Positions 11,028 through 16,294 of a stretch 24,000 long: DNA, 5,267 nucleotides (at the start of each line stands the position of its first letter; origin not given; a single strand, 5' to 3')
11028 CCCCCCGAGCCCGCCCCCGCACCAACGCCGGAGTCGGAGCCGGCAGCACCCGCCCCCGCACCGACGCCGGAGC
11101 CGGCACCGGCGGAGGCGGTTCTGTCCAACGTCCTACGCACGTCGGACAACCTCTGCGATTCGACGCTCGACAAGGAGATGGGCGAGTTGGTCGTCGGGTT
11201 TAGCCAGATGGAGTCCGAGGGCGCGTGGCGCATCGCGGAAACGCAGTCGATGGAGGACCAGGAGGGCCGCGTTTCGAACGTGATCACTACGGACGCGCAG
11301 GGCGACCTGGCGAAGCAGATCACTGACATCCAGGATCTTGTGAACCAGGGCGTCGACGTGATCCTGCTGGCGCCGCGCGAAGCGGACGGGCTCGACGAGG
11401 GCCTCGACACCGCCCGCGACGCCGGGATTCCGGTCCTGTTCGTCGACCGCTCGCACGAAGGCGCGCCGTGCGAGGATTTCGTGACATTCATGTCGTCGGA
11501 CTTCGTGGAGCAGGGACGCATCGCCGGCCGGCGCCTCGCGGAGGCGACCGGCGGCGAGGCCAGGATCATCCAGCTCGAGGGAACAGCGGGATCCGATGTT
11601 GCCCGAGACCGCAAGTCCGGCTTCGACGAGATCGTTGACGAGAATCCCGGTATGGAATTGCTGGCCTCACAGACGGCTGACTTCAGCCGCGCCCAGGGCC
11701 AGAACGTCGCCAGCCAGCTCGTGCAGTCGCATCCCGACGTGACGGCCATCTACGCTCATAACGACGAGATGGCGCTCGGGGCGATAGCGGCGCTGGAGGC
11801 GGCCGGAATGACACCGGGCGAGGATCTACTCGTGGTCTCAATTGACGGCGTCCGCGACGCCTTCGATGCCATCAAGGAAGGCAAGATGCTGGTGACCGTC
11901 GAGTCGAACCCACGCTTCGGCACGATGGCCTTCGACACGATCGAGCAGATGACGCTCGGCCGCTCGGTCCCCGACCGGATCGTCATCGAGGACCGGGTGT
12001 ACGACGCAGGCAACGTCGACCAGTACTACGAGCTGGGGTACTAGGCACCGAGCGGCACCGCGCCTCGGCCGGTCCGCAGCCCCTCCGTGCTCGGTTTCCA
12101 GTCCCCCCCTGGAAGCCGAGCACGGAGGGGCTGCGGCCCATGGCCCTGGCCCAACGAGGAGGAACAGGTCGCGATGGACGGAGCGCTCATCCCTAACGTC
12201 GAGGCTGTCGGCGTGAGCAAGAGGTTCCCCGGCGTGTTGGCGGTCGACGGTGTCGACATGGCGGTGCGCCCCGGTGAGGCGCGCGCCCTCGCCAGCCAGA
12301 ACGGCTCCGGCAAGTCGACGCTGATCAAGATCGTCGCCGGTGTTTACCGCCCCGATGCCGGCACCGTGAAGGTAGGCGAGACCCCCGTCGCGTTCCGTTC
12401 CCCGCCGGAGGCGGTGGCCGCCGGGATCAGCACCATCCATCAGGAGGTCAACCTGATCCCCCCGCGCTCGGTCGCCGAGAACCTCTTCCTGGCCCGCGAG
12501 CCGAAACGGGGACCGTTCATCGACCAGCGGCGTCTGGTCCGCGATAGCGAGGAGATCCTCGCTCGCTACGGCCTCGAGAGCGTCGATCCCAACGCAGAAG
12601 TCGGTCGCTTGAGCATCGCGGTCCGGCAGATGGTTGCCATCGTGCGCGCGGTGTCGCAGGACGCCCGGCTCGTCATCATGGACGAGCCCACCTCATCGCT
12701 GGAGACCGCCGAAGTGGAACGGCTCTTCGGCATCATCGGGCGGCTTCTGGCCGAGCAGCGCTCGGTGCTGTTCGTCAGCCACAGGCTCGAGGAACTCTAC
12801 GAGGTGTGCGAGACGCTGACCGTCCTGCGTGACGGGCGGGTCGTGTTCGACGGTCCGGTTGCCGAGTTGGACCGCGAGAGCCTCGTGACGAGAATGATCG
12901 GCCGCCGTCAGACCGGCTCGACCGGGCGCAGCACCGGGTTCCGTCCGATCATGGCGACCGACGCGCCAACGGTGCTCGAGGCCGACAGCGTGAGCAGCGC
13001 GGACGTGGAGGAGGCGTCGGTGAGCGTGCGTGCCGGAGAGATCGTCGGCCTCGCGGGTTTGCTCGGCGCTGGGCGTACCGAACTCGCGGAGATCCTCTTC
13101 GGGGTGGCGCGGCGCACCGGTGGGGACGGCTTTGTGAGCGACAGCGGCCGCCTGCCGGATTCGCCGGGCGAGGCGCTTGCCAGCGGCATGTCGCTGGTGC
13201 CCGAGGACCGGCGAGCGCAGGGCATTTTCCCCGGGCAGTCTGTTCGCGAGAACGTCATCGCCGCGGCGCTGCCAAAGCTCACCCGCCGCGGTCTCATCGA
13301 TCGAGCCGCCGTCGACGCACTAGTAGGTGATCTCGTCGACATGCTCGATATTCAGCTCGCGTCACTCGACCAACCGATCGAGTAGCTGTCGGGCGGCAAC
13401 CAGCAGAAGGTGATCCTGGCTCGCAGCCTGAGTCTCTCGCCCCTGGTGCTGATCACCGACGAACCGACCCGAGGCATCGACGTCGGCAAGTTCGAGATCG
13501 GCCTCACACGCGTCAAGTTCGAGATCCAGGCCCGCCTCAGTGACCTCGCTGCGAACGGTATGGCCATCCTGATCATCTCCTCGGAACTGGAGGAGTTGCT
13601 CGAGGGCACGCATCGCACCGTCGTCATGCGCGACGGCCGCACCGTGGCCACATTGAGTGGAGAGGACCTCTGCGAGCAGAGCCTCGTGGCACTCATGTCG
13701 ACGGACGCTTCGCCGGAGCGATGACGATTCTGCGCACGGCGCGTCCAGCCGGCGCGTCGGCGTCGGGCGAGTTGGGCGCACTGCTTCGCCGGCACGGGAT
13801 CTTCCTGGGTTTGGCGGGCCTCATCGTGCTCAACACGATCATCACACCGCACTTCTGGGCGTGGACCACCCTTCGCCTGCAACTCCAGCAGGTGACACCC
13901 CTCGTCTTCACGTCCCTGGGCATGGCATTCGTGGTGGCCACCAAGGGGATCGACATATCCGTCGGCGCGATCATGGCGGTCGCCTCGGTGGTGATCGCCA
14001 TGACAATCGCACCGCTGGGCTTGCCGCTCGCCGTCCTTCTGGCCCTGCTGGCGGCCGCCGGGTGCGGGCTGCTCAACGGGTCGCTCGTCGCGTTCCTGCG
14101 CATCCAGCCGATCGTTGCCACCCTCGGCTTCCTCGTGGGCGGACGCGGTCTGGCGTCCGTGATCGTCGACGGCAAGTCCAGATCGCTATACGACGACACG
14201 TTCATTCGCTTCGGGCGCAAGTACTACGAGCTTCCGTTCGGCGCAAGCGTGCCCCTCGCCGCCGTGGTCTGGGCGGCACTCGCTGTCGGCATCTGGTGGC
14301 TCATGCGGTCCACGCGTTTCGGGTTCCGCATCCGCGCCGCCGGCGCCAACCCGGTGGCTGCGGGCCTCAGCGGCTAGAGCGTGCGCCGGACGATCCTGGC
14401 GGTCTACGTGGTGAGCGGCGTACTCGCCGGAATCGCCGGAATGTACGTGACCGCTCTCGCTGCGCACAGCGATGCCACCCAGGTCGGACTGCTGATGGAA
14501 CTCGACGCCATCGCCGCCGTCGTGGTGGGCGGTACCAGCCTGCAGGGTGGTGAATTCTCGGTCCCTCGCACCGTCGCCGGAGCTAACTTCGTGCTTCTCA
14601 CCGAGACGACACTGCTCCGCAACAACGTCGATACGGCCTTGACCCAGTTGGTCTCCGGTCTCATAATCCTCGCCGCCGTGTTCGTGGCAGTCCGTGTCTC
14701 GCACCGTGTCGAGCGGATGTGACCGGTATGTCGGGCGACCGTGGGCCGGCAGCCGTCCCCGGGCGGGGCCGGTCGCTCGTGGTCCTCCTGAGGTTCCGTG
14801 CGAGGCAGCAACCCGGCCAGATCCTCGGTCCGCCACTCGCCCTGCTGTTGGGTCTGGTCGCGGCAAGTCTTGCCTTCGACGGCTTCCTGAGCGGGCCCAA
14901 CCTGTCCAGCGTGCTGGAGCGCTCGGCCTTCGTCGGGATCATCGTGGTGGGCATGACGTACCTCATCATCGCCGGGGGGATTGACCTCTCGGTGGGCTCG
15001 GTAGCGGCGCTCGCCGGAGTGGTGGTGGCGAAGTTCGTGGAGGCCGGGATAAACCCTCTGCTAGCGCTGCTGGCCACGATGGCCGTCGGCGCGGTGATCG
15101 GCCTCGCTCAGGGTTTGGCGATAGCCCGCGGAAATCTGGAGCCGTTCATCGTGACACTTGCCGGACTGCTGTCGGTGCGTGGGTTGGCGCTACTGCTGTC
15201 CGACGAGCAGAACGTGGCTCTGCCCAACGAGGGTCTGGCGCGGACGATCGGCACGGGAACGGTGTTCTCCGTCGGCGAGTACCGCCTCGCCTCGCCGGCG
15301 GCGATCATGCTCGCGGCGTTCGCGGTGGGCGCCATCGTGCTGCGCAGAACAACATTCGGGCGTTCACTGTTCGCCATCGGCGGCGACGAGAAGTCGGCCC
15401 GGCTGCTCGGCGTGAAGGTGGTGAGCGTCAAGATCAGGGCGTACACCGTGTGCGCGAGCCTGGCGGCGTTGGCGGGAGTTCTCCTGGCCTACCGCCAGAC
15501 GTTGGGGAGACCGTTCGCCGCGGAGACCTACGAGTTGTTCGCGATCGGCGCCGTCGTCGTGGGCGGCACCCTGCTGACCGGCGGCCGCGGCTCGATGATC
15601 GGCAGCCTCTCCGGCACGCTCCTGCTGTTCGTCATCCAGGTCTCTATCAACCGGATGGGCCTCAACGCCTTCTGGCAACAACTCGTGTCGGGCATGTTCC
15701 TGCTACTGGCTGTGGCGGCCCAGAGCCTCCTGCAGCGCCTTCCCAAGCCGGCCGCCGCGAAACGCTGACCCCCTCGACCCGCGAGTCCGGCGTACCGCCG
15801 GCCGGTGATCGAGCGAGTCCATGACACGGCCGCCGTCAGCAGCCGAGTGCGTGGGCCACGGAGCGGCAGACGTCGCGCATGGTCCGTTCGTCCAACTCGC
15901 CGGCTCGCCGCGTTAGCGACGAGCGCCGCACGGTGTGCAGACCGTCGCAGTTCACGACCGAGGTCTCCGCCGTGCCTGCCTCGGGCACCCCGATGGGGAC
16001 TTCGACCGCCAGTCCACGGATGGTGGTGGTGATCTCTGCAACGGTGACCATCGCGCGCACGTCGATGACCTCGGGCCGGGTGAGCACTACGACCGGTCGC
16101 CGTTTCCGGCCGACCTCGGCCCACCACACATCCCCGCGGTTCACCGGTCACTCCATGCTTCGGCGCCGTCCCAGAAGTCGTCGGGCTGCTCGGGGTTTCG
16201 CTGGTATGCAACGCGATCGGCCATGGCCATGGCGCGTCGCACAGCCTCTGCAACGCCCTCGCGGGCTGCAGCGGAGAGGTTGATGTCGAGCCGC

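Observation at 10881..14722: Three consecutive genes of one ABC-transporter operon each carry exactly one in-frame stop and no frameshift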

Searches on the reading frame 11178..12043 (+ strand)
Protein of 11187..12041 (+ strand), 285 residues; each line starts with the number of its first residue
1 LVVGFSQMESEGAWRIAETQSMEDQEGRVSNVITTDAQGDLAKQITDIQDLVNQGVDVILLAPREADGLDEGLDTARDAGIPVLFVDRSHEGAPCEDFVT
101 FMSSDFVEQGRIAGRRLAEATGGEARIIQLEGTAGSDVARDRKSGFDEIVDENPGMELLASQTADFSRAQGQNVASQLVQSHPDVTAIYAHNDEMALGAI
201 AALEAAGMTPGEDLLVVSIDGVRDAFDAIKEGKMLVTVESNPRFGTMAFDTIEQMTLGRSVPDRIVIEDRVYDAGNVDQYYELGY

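Call 9: search_protein_families(library=pfam, proteins=[window:11178-12043:+])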
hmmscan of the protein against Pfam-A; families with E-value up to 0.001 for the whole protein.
window:11178-12043:+ (288 aa): 4 families
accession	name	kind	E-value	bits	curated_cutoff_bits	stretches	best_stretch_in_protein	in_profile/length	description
PF13407.12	Peripla_BP_4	-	1.6e-46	159.4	35.1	1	16-255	11-250/258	Periplasmic binding protein domain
PF00532.27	Peripla_BP_1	-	7.4e-18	65.4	22.2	1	28-272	29-275/281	Periplasmic binding proteins and sugar binding domain of LacI family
PF13377.12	Peripla_BP_3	-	8e-10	39.5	26.5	1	135-228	19-116/167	Periplasmic binding protein-like domain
PF13458.12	Peripla_BP_6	-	1.1e-08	35.6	31.7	1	30-222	40-225/343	Periplasmic binding protein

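Call 41: find_encoding_contigs(protein=window:11187-12041:+, flank=10000, max_places=10)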
Protein seq(285 aa) (285 aa): 2 contigs read that carry it; 1 place shown.
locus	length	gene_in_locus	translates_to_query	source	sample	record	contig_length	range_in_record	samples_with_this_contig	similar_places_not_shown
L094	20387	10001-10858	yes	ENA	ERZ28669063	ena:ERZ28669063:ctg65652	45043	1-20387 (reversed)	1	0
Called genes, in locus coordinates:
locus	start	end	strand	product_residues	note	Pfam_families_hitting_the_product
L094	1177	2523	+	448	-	PF00078:RVT_1, PF00680:RdRP_1, PF08388:GIIM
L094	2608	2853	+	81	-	-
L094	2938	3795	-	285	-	PF23023:Anti-Pycsar_Apyc1, PF00753:Lactamase_B, PF12706:Lactamase_B_2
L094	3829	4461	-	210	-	PF01609:DDE_Tnp_1, PF13612:DDE_Tnp_1_3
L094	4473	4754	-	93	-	-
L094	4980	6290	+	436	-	PF00753:Lactamase_B, PF14863:Alkyl_sulf_dimr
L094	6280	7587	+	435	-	PF00753:Lactamase_B, PF14863:Alkyl_sulf_dimr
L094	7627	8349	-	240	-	PF00392:GntR, PF07729:FCD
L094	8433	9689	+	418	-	PF02746:MR_MLE_N, PF13378:MR_MLE_C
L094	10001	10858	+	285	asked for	PF13407:Peripla_BP_4, PF00532:Peripla_BP_1, PF13458:Peripla_BP_6, PF13377:Peripla_BP_3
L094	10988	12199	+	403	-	PF00005:ABC_tran, PF13304:AAA_21 (faint)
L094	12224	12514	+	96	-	-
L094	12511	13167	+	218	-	PF02653:BPD_transp_2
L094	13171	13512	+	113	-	PF02653:BPD_transp_2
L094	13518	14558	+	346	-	PF02653:BPD_transp_2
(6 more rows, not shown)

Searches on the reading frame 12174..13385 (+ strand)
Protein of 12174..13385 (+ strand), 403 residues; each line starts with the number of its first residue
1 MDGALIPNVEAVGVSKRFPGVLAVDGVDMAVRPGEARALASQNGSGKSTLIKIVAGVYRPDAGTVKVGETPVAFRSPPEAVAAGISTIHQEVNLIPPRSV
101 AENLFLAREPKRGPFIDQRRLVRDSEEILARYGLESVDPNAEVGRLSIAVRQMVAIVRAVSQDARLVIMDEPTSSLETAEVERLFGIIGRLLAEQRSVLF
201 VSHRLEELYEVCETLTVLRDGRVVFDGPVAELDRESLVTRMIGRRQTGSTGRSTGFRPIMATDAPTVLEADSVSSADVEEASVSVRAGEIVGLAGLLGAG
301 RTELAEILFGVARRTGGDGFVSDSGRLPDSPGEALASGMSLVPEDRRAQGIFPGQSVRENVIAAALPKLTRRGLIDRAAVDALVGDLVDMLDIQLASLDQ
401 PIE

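Call 9: search_protein_families(library=pfam, proteins=[window:12174-13382:+])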
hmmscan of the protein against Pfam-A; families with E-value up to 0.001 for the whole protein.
window:12174-13382:+ (403 aa): 2 families
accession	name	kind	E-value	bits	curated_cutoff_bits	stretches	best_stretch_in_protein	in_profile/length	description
PF00005.33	ABC_tran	-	8.9e-32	111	25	2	25-174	2-137/137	ABC transporter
PF13304.12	AAA_21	-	3.2e-05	24.6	27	0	147-203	239-298/304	AAA domain, putative AbiEii toxin, Type IV TA system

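Call 20: find_encoding_contigs(protein=window:12174-13385:+, flank=10000, max_places=10)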
Protein window:12174-13385:+ (403 aa): 1 contig read that carries it; 1 place shown.
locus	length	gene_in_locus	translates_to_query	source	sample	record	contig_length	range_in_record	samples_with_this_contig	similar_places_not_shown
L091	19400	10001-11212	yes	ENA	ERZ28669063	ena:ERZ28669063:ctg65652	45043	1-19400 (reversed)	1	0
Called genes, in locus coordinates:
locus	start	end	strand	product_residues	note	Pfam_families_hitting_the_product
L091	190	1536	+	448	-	PF00078:RVT_1, PF00680:RdRP_1, PF08388:GIIM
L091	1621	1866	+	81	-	-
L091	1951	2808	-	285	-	PF23023:Anti-Pycsar_Apyc1, PF00753:Lactamase_B, PF12706:Lactamase_B_2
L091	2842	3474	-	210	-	PF01609:DDE_Tnp_1, PF13612:DDE_Tnp_1_3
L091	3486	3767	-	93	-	-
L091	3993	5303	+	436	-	PF00753:Lactamase_B, PF14863:Alkyl_sulf_dimr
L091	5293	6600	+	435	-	PF00753:Lactamase_B, PF14863:Alkyl_sulf_dimr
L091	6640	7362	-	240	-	PF00392:GntR, PF07729:FCD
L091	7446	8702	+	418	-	PF02746:MR_MLE_N, PF13378:MR_MLE_C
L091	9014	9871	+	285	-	PF13407:Peripla_BP_4, PF00532:Peripla_BP_1, PF13458:Peripla_BP_6, PF13377:Peripla_BP_3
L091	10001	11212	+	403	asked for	PF00005:ABC_tran, PF13304:AAA_21 (faint)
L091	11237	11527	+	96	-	-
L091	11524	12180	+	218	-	PF02653:BPD_transp_2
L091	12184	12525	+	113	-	PF02653:BPD_transp_2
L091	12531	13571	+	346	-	PF02653:BPD_transp_2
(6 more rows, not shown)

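Call 40: list_cluster_members(proteins=[window:12174-13382:+, window:13410-13721:+, window:13721-14374:+, window:14728-15765:+, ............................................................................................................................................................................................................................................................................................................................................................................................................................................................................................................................, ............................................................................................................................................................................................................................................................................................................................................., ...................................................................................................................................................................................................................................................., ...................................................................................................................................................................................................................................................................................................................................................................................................])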
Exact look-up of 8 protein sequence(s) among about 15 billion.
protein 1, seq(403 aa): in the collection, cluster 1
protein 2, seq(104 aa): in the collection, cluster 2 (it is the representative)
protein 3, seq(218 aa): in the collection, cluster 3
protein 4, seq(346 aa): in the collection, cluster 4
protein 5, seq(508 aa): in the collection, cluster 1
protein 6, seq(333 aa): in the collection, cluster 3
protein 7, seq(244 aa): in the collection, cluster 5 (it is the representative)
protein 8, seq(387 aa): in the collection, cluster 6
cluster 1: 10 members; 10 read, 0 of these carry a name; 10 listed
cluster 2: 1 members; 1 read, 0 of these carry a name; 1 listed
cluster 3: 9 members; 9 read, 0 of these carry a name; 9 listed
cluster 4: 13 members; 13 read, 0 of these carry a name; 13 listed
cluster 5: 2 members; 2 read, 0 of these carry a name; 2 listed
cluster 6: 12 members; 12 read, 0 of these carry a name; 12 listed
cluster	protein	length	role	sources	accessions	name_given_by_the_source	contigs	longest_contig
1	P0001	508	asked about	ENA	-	-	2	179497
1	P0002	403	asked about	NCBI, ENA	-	-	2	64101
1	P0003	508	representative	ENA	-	-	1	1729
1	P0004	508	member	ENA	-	-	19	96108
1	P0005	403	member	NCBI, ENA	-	-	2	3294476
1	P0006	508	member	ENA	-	-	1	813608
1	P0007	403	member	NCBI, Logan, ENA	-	-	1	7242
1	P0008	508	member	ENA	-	-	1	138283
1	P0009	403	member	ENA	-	-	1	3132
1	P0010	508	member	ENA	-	-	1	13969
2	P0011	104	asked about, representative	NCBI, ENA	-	-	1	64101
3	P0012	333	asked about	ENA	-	-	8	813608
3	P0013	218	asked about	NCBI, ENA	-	-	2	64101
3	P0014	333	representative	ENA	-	-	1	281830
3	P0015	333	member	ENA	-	-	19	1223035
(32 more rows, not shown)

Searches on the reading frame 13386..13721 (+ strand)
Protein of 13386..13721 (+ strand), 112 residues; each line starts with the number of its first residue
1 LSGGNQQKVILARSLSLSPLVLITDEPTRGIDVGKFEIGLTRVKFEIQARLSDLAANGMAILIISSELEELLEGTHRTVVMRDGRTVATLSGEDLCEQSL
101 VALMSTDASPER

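Call 9: search_protein_families(library=pfam, proteins=[window:13386-13721:+])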
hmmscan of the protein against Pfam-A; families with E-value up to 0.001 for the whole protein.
window:13386-13721:+ (112 aa): 1 family
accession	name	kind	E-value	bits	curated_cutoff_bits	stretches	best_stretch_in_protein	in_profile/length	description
PF00005.33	ABC_tran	-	2.2e-05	25.5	25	1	1-28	109-136/137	ABC transporter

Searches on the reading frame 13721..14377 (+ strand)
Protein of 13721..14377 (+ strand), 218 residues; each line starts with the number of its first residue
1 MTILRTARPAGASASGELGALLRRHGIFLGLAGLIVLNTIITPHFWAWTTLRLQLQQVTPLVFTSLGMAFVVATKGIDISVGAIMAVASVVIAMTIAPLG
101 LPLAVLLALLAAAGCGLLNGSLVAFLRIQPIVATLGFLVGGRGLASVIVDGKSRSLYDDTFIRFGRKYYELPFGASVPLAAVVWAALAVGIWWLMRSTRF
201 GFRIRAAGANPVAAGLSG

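Call 9: search_protein_families(library=pfam, proteins=[window:13721-14374:+])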
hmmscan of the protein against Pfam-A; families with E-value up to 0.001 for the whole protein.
window:13721-14374:+ (218 aa): 1 family
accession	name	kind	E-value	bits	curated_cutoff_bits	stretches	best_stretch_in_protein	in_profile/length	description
PF02653.21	BPD_transp_2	-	4.2e-26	92.1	26.8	1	56-218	7-172/269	Branched-chain amino acid transport system / permease component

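Call 21: find_encoding_contigs(protein=window:13721-14377:+, flank=10000, max_places=10)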
Protein window:13721-14377:+ (218 aa): 1 contig read that carries it; 1 place shown.
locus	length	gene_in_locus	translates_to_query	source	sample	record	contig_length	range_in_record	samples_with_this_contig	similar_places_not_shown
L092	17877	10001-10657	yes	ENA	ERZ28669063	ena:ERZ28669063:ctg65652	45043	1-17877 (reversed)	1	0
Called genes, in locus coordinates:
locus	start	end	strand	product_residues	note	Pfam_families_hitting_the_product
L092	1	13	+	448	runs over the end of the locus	PF00078:RVT_1, PF00680:RdRP_1, PF08388:GIIM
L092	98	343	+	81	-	-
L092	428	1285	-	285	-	PF23023:Anti-Pycsar_Apyc1, PF00753:Lactamase_B, PF12706:Lactamase_B_2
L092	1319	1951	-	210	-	PF01609:DDE_Tnp_1, PF13612:DDE_Tnp_1_3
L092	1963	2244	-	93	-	-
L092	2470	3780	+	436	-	PF00753:Lactamase_B, PF14863:Alkyl_sulf_dimr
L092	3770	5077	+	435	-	PF00753:Lactamase_B, PF14863:Alkyl_sulf_dimr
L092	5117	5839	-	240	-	PF00392:GntR, PF07729:FCD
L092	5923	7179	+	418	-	PF02746:MR_MLE_N, PF13378:MR_MLE_C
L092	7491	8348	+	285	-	PF13407:Peripla_BP_4, PF00532:Peripla_BP_1, PF13458:Peripla_BP_6, PF13377:Peripla_BP_3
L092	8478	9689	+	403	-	PF00005:ABC_tran, PF13304:AAA_21 (faint)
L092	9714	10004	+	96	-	-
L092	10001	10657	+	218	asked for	PF02653:BPD_transp_2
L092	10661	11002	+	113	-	PF02653:BPD_transp_2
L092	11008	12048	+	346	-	PF02653:BPD_transp_2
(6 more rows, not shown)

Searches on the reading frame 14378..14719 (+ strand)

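Call 9: search_protein_families(library=pfam, proteins=[window:14378-14719:+])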
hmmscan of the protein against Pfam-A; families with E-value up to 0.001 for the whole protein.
window:14378-14719:+ (114 aa): 1 family
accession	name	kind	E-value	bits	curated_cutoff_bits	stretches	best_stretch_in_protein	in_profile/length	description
PF02653.21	BPD_transp_2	-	4.9e-13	49.3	26.8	1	1-101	174-269/269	Branched-chain amino acid transport system / permease component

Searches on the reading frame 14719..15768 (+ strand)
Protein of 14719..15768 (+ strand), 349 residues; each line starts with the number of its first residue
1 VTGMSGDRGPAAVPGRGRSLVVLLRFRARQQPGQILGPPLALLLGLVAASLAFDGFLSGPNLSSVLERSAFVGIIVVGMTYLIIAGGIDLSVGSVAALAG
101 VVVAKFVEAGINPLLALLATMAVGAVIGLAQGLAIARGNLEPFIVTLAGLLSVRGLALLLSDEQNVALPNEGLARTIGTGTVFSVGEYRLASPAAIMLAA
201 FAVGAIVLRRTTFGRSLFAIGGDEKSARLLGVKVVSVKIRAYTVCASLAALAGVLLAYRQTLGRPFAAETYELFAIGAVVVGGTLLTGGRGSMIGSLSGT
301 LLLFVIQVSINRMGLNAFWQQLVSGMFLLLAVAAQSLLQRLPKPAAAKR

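Call 9: search_protein_families(library=pfam, proteins=[window:14719-15765:+])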
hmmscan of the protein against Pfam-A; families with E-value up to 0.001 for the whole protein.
window:14719-15765:+ (349 aa): 1 family
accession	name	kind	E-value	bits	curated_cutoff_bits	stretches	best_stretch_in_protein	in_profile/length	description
PF02653.21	BPD_transp_2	-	8.3e-35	120.7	26.8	1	62-331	2-268/269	Branched-chain amino acid transport system / permease component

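Call 11: find_encoding_contigs(protein=window:14719-15768:+, flank=10000, max_places=10)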
Protein window:14719-15768:+ (349 aa): no gene with exactly this product is on record in the collection.

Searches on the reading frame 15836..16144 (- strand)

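Call 48: search_protein_families(library=pfam, proteins=[window:15836-16144:-], max_evalue=0.001)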
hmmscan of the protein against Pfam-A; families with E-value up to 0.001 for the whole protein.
window:15836-16144:- (102 aa): 1 family
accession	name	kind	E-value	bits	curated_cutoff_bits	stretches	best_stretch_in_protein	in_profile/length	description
PF02452.23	PemK_toxin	-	8e-17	61.9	23.1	1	3-99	2-108/109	PemK-like, MazF-like toxin of type II toxin-antitoxin system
